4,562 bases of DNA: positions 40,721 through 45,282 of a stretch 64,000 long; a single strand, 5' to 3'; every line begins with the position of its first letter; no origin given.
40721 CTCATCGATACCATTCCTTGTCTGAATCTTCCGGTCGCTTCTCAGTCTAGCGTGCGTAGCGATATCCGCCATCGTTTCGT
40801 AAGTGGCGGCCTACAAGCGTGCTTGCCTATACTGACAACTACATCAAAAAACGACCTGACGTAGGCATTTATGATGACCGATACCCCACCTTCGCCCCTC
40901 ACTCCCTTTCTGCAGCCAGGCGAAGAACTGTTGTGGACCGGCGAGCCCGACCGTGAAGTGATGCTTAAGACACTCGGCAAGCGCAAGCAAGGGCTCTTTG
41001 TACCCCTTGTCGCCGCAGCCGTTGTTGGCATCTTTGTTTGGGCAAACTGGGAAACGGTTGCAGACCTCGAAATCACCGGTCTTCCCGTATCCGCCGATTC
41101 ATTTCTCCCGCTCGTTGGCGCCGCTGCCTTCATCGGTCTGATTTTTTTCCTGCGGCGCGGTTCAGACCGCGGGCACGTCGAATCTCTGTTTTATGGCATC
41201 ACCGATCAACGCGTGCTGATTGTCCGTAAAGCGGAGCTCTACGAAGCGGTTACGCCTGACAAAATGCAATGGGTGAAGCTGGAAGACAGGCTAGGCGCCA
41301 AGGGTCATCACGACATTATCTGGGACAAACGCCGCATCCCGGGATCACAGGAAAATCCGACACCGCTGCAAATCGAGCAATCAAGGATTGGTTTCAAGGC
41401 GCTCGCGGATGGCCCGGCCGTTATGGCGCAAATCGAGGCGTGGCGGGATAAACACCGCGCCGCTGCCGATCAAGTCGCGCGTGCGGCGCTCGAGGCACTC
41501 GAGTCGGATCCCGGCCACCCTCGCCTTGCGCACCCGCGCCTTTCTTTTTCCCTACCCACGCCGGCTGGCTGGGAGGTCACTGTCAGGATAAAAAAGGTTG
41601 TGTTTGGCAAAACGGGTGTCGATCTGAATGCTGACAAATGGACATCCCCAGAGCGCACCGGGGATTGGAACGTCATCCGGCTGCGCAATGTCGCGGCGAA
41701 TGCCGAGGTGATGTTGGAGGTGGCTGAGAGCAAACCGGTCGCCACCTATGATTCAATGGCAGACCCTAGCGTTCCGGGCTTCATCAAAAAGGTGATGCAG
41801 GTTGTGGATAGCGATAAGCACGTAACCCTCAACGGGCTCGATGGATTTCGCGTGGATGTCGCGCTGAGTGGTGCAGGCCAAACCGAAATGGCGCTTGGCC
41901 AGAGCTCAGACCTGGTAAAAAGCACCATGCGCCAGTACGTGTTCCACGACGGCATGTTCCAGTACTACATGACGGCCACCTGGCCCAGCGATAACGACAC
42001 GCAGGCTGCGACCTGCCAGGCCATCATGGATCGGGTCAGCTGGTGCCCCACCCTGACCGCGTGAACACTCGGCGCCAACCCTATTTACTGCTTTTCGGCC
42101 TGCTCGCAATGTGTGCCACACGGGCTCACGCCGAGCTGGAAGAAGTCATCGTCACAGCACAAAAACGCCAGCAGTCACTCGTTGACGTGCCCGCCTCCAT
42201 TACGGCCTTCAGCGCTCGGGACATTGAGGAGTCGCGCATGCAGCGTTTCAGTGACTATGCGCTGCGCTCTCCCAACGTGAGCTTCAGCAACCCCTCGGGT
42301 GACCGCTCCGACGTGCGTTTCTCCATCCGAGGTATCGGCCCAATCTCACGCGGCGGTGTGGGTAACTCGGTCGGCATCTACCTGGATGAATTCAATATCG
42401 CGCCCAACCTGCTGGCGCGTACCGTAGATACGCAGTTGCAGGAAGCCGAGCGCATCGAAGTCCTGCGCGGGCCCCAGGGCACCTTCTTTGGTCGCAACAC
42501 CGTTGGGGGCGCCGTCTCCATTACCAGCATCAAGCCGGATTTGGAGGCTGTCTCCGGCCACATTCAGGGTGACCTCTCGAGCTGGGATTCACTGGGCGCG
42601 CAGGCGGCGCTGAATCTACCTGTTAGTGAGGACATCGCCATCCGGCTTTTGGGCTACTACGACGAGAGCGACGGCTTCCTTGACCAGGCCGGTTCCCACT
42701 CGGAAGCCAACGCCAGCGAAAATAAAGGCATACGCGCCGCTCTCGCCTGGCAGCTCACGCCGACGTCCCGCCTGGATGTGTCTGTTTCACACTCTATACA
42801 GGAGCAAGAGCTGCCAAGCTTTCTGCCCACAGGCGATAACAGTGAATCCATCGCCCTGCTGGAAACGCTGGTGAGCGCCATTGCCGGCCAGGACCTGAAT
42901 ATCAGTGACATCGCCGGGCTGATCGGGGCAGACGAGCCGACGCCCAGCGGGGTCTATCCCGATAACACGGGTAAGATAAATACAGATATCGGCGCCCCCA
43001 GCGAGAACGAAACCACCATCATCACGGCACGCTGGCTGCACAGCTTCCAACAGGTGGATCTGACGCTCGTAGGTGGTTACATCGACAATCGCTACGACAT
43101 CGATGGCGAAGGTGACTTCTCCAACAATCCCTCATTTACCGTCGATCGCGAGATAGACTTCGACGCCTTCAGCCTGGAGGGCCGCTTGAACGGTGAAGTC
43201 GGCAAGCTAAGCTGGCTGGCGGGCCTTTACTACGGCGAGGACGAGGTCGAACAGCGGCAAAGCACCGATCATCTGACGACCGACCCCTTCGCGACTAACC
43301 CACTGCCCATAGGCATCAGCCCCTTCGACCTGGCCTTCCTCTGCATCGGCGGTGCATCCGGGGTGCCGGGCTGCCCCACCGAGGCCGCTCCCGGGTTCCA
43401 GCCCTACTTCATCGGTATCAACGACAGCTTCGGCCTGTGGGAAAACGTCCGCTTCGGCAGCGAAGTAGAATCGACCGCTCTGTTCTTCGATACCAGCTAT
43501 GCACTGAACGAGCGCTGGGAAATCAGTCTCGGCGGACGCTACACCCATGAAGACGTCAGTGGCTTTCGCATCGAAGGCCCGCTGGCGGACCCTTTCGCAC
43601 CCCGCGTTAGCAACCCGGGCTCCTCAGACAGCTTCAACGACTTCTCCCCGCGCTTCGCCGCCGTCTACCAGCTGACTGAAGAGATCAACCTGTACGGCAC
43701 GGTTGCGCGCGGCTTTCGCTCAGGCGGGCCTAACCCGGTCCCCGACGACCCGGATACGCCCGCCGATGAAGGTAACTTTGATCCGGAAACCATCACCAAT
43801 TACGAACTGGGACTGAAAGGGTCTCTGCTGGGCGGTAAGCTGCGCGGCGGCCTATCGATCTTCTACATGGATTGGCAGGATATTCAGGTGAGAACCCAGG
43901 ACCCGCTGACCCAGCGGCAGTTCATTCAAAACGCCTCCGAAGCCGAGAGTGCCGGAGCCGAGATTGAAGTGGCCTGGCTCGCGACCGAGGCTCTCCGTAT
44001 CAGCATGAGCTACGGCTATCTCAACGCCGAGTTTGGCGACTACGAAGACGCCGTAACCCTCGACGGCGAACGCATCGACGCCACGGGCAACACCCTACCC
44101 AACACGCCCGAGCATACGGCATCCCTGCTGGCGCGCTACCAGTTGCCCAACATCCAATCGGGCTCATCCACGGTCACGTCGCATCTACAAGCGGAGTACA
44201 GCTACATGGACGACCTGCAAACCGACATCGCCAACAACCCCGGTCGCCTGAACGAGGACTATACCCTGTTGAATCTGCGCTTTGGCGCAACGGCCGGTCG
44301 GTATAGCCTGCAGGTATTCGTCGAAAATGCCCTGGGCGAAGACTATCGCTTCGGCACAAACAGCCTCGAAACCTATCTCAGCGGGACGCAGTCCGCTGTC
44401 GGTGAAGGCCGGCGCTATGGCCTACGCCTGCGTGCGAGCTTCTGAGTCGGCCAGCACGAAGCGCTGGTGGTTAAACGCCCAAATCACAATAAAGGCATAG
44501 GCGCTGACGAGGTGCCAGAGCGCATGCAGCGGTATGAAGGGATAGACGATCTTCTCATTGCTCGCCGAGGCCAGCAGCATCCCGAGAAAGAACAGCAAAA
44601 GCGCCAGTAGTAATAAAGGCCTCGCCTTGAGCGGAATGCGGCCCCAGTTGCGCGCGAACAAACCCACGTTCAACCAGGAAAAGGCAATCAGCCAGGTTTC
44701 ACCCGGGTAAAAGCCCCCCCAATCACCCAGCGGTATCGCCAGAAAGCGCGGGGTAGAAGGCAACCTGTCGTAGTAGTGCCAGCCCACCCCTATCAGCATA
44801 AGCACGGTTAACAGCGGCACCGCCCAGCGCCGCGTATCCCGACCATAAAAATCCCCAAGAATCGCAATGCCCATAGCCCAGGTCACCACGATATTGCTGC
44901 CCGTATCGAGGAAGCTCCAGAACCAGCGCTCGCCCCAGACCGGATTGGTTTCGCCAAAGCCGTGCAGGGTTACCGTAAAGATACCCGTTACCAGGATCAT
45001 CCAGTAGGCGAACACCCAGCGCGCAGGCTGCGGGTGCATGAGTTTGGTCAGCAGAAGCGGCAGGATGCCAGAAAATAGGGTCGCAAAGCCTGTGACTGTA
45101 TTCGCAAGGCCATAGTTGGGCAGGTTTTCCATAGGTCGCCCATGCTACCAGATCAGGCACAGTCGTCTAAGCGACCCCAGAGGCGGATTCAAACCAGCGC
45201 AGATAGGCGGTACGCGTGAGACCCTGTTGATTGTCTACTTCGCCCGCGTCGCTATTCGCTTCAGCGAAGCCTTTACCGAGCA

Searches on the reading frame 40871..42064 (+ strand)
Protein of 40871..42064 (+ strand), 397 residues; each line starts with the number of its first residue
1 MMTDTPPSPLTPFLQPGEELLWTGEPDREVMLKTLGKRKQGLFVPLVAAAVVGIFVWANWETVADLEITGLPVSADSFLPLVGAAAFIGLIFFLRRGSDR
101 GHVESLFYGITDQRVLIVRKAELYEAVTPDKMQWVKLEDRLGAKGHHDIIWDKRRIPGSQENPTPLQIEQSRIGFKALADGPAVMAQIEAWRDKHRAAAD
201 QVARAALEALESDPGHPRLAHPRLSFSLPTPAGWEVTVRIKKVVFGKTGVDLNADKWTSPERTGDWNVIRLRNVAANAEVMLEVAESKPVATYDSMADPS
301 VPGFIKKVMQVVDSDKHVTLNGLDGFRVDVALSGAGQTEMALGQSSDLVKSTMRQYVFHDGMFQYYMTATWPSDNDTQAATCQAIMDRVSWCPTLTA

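Call 23: search_protein_families(library=pfam, proteins=[window:40871-42064:+], max_evalue=0.001)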
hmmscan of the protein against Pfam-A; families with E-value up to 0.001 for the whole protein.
window:40871-42064:+ (397 aa): 0 families

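Call 52: search_protein_families(library=ncbifam, proteins=[window:40871-42064:+], max_evalue=0.01)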
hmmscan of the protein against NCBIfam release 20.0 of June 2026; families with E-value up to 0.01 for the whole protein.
window:40871-42064:+ (397 aa): 1 family
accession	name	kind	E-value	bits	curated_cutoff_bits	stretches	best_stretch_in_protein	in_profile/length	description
NF040894.1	puhB_PGC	equivalog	0.0013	18.6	110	1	14-117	16-108/176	photosynthetic complex putative assembly protein PuhB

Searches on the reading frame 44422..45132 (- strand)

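Call 23: search_protein_families(library=pfam, proteins=[window:44422-45132:-], max_evalue=0.001)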
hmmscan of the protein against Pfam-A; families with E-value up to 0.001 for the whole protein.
window:44422-45132:- (236 aa): 0 families

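Call 27: search_protein_families(library=pfam, proteins=[window:44422-45132:-], max_evalue=0.5)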
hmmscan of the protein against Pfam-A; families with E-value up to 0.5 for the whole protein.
window:44422-45132:- (236 aa): 3 families
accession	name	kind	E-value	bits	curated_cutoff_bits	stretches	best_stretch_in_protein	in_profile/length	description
PF05875.18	Ceramidase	-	0.014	15.2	32.5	0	10-57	24-70/259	Ceramidase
PF19451.5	DUF5989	-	0.043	14.3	27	0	94-116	9-31/49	Family of unknown function (DUF5989)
PF13301.11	DUF4079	-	0.13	13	31.4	1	32-119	49-130/141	Protein of unknown function (DUF4079)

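Call 52: search_protein_families(library=ncbifam, proteins=[window:44422-45132:-], max_evalue=0.01)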
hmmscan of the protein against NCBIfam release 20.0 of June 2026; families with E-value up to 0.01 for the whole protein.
window:44422-45132:- (236 aa): 0 families
